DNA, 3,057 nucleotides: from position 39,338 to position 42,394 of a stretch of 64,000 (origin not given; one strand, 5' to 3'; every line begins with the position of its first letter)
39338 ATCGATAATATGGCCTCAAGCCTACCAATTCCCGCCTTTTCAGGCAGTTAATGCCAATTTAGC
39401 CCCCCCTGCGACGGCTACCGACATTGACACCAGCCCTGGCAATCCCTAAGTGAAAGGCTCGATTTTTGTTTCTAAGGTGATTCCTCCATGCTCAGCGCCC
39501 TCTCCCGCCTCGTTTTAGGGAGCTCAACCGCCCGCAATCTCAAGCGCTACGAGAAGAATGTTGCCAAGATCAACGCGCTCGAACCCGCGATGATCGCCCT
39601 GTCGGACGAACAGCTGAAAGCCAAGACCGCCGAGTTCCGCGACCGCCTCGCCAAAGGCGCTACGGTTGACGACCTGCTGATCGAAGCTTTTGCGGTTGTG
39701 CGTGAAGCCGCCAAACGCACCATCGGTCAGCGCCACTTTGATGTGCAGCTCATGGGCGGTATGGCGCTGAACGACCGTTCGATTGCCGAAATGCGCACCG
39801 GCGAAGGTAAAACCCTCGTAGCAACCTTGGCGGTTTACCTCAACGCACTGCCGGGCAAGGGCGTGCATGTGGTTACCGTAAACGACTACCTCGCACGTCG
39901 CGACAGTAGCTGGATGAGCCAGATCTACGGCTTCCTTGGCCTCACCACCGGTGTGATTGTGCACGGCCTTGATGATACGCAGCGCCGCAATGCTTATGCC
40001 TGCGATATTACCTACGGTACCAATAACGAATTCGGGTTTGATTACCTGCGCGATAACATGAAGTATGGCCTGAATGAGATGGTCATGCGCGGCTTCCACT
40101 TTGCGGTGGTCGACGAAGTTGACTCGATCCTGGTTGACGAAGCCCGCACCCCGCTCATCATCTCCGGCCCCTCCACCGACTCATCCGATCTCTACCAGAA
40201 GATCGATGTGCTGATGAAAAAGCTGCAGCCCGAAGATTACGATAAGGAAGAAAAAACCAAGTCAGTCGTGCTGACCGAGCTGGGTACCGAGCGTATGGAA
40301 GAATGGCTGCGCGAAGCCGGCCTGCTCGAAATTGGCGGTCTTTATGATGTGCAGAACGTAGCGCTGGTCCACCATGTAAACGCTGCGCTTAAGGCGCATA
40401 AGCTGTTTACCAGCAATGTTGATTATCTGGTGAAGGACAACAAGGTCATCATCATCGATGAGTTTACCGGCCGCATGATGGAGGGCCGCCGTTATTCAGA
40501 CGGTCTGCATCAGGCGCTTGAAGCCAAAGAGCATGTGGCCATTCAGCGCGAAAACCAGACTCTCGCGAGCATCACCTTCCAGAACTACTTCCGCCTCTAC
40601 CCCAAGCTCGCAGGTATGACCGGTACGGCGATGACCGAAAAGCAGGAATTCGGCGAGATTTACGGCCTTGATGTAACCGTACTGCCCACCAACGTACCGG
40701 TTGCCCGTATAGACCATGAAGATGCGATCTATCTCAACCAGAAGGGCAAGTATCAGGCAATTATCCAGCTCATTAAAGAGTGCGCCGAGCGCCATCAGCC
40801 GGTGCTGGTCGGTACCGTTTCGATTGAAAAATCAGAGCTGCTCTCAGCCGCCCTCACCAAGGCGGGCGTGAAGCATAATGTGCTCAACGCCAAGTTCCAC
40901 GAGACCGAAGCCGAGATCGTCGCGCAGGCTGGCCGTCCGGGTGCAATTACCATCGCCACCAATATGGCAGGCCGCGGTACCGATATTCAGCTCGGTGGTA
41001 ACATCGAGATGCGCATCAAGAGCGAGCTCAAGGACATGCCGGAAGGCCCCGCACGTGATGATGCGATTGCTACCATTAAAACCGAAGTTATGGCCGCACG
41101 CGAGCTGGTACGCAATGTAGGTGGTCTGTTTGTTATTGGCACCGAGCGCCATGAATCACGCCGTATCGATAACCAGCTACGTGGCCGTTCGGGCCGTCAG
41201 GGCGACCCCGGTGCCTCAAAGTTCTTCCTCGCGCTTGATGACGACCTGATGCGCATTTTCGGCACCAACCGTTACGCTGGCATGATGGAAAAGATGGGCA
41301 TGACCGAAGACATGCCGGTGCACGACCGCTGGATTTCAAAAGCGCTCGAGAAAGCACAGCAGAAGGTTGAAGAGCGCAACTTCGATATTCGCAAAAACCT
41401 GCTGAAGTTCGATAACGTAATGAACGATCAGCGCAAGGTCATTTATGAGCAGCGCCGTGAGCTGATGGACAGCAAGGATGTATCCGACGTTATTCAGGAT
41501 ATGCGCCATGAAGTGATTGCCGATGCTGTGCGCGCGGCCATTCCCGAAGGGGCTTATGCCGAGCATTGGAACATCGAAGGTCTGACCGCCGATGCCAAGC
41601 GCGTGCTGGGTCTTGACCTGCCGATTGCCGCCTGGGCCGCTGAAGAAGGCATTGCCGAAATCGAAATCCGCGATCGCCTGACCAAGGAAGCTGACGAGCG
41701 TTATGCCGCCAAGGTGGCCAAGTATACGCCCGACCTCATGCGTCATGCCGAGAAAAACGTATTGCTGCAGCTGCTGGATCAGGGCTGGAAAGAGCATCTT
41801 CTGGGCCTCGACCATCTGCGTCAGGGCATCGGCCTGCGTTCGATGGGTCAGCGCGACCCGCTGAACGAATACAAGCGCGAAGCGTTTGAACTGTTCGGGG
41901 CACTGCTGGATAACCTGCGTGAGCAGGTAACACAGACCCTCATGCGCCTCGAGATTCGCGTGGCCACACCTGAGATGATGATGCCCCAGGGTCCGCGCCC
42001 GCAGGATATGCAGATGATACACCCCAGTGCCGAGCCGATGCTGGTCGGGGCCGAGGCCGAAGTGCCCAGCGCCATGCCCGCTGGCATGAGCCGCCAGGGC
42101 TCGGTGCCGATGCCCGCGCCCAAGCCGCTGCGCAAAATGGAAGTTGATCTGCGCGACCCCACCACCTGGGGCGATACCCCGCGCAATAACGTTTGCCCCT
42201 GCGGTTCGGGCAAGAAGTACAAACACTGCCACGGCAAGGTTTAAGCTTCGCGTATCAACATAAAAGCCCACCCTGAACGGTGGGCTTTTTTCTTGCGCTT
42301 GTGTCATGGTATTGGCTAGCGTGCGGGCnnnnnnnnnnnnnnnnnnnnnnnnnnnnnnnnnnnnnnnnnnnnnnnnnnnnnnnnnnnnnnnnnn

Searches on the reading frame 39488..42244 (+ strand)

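Call 89: search_protein_families(library=pfam, proteins=[window:39488-42244:+], max_evalue=0.001)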
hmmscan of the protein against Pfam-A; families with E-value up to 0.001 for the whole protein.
window:39488-42244:+ (918 aa): 6 families
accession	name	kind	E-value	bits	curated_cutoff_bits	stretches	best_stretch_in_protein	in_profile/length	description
PF07517.20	SecA_DEAD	-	2.2e-129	431.3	24.6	1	9-388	4-289/290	SecA DEAD-like domain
PF21090.3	P-loop_SecA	-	2.2e-93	312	27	1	404-608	1-205/205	SecA P-loop domain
PF07516.18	SecA_SW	-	2.3e-69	233.9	26.7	1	610-821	1-199/200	SecA Wing and Scaffold domain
PF01043.26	SecA_PP_bind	-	6.4e-39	133.4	23.5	1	232-345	2-110/110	SecA preprotein cross-linking domain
PF02810.21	SEC-C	-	8.6e-09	35.5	20.4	1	899-917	1-19/19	SEC-C motif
PF00270.35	DEAD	-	8.5e-07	29.3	26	1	97-218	16-133/167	DEAD/DEAH box helicase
